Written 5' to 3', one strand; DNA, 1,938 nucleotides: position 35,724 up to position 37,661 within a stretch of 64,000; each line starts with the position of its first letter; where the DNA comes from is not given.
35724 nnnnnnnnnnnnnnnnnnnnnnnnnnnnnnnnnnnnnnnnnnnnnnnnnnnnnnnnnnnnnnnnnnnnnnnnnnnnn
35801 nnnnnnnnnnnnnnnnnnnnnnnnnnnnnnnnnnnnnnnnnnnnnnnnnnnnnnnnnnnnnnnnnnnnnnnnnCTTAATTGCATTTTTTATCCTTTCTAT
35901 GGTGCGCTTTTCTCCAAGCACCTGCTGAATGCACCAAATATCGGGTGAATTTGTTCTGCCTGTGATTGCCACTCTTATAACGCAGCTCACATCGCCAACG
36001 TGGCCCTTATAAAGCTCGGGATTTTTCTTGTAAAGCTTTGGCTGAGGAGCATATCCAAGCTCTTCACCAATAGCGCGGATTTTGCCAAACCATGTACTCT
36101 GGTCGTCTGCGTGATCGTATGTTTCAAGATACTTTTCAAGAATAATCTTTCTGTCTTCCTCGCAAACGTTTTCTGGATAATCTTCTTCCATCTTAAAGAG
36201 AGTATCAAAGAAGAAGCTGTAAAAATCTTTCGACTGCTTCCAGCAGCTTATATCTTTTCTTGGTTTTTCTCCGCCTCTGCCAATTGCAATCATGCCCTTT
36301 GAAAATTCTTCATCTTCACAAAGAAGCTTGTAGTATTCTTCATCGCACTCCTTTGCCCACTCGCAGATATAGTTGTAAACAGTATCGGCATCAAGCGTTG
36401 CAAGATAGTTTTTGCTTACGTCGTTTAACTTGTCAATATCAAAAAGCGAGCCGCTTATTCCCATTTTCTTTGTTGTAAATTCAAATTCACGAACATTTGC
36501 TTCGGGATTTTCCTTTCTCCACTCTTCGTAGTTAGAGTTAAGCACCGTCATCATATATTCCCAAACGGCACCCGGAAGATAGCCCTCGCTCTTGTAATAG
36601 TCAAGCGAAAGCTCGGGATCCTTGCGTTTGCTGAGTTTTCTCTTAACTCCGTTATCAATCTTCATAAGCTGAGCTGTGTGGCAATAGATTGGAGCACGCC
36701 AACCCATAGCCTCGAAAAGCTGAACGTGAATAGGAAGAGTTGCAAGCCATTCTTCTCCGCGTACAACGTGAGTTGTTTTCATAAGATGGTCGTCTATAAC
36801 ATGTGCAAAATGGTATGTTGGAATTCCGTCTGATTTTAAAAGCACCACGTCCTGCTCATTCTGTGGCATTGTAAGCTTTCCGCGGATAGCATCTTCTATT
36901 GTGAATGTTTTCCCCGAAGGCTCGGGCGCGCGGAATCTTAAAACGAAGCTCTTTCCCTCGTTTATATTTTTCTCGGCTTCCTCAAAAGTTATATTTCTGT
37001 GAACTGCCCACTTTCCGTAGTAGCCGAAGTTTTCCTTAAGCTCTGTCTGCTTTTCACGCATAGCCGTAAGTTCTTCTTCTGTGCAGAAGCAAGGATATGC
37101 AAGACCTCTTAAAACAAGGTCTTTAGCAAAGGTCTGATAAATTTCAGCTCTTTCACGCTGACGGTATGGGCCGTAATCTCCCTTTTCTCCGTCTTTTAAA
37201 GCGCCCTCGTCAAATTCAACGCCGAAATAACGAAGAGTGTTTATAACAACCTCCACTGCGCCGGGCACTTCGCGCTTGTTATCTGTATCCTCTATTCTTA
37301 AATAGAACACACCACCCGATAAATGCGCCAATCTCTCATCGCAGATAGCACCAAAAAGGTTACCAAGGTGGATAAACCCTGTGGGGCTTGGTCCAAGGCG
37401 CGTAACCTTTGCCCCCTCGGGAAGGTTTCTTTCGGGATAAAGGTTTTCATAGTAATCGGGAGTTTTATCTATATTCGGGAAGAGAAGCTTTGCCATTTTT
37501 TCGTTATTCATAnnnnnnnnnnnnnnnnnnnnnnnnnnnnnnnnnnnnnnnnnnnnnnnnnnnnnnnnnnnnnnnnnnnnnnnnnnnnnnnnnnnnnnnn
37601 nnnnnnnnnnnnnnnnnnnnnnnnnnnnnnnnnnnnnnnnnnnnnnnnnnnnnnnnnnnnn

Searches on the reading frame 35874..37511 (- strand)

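Call 86: search_protein_families(library=pfam, proteins=[window:35874-37511:-], max_evalue=0.0001)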
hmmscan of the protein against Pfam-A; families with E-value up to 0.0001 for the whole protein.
window:35874-37511:- (546 aa): 2 families
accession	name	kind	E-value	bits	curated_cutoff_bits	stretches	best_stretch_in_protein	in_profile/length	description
PF00749.27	tRNA-synt_1c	-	1.8e-67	228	23.4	1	36-323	3-275/314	tRNA synthetases class I (E and Q), catalytic domain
PF19269.4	Anticodon_2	-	3.1e-07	31.3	23.6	1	506-545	102-141/141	Anticodon binding domain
